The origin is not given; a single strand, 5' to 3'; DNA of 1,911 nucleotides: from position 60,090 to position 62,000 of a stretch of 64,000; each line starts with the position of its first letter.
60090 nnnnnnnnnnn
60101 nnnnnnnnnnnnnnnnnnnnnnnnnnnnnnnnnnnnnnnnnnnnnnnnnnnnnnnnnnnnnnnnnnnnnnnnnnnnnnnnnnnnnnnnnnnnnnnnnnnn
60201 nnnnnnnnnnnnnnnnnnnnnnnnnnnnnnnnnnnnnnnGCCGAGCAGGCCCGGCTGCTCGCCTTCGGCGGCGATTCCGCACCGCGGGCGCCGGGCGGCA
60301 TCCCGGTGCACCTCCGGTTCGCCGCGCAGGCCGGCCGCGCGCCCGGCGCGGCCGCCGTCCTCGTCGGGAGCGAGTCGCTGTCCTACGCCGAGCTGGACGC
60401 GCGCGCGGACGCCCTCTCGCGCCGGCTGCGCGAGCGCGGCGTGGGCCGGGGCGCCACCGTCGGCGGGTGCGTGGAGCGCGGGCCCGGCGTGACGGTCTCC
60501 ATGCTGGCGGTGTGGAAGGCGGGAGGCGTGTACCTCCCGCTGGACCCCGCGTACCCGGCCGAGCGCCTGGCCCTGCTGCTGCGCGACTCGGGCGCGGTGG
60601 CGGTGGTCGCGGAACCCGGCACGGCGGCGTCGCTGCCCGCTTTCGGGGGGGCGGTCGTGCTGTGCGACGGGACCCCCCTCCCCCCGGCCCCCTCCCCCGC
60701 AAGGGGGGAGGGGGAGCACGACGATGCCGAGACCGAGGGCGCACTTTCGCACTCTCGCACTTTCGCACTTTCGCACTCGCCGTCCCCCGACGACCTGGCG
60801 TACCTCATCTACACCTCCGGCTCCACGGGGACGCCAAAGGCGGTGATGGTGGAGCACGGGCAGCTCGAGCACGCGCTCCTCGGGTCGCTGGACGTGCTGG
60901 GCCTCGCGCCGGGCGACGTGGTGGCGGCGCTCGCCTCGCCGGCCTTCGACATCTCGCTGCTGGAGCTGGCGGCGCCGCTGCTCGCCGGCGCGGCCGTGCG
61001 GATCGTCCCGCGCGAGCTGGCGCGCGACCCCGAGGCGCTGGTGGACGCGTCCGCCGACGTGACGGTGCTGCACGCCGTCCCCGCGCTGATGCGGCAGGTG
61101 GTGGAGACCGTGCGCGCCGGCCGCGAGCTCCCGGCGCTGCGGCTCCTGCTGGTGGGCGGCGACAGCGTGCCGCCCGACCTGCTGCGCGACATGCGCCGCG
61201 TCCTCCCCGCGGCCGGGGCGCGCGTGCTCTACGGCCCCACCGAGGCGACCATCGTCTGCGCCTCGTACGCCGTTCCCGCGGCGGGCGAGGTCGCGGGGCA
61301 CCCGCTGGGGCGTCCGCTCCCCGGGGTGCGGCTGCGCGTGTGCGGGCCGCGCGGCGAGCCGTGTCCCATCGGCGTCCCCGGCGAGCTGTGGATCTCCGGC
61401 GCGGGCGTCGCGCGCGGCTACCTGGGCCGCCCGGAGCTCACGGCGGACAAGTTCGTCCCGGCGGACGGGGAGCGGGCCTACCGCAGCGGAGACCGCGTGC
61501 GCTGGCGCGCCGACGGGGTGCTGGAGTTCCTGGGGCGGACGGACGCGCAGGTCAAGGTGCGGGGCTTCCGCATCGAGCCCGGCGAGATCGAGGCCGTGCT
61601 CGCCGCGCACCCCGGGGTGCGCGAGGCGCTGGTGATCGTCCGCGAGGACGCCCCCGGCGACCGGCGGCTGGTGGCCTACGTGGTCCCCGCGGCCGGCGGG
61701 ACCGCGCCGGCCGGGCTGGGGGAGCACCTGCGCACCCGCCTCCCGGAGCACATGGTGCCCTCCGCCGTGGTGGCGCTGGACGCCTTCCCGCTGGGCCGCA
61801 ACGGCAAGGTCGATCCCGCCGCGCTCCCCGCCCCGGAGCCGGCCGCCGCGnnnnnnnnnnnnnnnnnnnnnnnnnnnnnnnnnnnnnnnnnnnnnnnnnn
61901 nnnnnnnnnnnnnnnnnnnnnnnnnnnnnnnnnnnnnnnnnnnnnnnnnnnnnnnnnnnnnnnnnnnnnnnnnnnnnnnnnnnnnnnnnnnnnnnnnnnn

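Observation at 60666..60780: Composite insert: hairpin element copy 2 followed 17 nt later by a 4.75-unit 8-nt tandem array, expanding one A2-A3 region by about 25 codons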

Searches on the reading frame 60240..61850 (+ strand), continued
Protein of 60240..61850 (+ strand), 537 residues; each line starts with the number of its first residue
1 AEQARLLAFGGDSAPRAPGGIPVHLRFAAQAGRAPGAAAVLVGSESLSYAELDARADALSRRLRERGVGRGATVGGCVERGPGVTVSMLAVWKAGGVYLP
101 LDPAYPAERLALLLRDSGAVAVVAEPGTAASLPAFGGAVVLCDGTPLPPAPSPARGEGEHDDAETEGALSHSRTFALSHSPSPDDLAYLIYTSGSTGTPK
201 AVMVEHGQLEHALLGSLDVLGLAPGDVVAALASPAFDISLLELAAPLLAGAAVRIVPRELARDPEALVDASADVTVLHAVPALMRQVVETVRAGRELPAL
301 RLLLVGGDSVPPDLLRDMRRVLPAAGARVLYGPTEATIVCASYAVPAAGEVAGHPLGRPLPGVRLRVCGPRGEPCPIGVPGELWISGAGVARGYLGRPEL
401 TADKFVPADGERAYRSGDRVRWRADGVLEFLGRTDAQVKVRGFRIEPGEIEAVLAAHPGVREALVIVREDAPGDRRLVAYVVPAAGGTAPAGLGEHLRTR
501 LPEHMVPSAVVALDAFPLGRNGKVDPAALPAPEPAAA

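Call 93: fold_search(model_id=the predicted structure, library=pdb)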
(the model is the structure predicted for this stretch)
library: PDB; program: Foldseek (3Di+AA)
matches with E <= 10: 1727; with E <= 0.001: 652
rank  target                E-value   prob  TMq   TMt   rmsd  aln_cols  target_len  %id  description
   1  6p1j_B                7.3e-57  1.00  0.72  0.41  12.3       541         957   41  The structure of condensation and adenylation domains of teixobactin-producing nonribosomal peptide synthetase Txo2 se (released 2019-05-29)
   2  6p1j_A                5.7e-56  1.00  0.72  0.41  12.3       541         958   42  The structure of condensation and adenylation domains of teixobactin-producing nonribosomal peptide synthetase Txo2 se (released 2019-05-29)
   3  5u89_A                3.2e-52  1.00  0.71  0.39   6.6       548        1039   38  Crystal structure of a cross-module fragment from the dimodular NRPS DhbF (released 2017-05-10)
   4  9meh                  5.4e-52  1.00  0.72  0.22  11.3       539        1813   36  Crystal structure of the dimodular LgrA after protein ligation (released 2025-03-05)
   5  5es8_B                6.3e-51  1.00  0.81  0.58   5.1       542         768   35  Crystal structure of the initiation module of LgrA in the thiolation state (released 2016-01-20)
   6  8hlk                  4.2e-50  1.00  0.69  0.42  11.5       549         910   35  Structure of McyB-C1A1 complexed with L-Leu and AMP (released 2023-12-13)
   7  4d56                  1.0e-49  1.00  0.78  0.87   4.1       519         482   34  Understanding bi-specificity of A-domains (released 2015-07-01)
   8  4d4i                  2.2e-49  1.00  0.78  0.87   4.1       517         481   34  Understanding bi-specificity of A-domains (released 2015-07-01)
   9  5t3d                  2.3e-49  1.00  0.84  0.45   5.1       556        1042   34  Crystal structure of holo-EntF a nonribosomal peptide synthetase in the thioester-forming conformation (released 2016-09-21)
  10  6mg0_B                2.5e-49  1.00  0.80  0.27   5.1       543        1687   36  Crystal structure of a 5-domain construct of LgrA in the thiolation state (released 2019-11-20)
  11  4d4g                  2.6e-49  1.00  0.78  0.87   4.2       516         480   34  Understanding bi-specificity of A-domains (released 2015-07-01)
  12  1amu_A                4.3e-49  1.00  0.71  0.74  11.3       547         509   30  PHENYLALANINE ACTIVATING DOMAIN OF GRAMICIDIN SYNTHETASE 1 IN A COMPLEX WITH AMP AND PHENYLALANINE (released 1998-07-01)
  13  9be3_A                4.3e-49  1.00  0.69  0.22  12.0       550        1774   35  The pre-condensation state of the dimodular NRPS protein LgrA (released 2024-11-20)
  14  6mfx                  6.1e-49  1.00  0.66  0.31  12.2       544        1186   35  Crystal structure of a 4-domain construct of a mutant of LgrA in the substrate donation state (released 2019-11-20)
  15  1amu_B                6.9e-49  1.00  0.71  0.74  11.3       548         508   29  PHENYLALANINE ACTIVATING DOMAIN OF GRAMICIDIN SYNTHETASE 1 IN A COMPLEX WITH AMP AND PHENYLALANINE (released 1998-07-01)
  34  6mfy                  7.4e-46  1.00  0.69  0.25   8.0       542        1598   35  Crystal structure of a 5-domain construct of LgrA in the substrate donation state (released 2019-11-20)
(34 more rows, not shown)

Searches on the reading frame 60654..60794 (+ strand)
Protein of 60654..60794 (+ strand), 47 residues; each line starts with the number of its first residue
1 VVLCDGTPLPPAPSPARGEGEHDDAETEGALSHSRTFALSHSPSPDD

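Call 34: find_homologous_proteins(query=window:60654-60794:+, max_evalue=0.01)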
Query seq(47 aa): no candidate shares three 5-residue words with the query. No homologue found.
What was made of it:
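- Tried and rejected: A word-indexed protein search with the 47-aa loop peptide found no candidates (call 34).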

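Call 78: search_protein_representatives(protein=window:60666-60785:+)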
Query: 40 residues. Proteins with E-value up to 0.001 (for the whole library): 9; up to 1e-10: 2; up to 1e-30: 0. The best 9 are listed.
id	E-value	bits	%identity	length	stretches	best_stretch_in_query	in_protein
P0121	1.5e-21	89.5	74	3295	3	3-40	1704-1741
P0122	1.5e-11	58.9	89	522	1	3-40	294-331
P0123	5.8e-10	54.1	86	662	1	1-36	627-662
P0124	2.8e-07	45.8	74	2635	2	3-38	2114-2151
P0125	2.2e-06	43.1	41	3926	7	4-32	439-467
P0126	1.1e-05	41.0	54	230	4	4-21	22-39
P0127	9.1e-05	38.2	91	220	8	25-38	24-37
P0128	1.9e-04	37.2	74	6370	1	2-40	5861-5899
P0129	4.5e-04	36.0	31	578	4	4-32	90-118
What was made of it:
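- Tried and rejected: That was a limit of the index, because the all-against-all phmmer search later found NRPS loops carrying it (call 78).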

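Call 89: list_cluster_members(proteins=[P0128, P0121])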
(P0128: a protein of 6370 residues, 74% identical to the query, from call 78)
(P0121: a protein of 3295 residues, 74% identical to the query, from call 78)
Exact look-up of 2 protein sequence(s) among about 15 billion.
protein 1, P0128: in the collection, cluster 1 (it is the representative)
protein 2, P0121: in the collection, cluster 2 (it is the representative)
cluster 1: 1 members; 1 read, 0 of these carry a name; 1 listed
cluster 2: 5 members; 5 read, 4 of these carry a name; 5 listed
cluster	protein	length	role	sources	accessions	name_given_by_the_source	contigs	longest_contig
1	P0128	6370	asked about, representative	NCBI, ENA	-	-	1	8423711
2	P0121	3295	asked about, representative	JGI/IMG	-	amino acid adenylation domain-containing protein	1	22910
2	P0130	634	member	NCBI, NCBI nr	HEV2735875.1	MAG TPA: condensation domain-containing protein, partial [Longimicrobiaceae bacterium] | condensation domain-containing protein [Longimicrobiaceae bacterium]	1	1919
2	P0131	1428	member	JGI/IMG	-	amino acid adenylation domain-containing protein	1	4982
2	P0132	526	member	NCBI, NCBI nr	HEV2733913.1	MAG TPA: condensation domain-containing protein, partial [Longimicrobiaceae bacterium] | condensation domain-containing protein [Longimicrobiaceae bacterium]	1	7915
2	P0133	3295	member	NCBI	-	-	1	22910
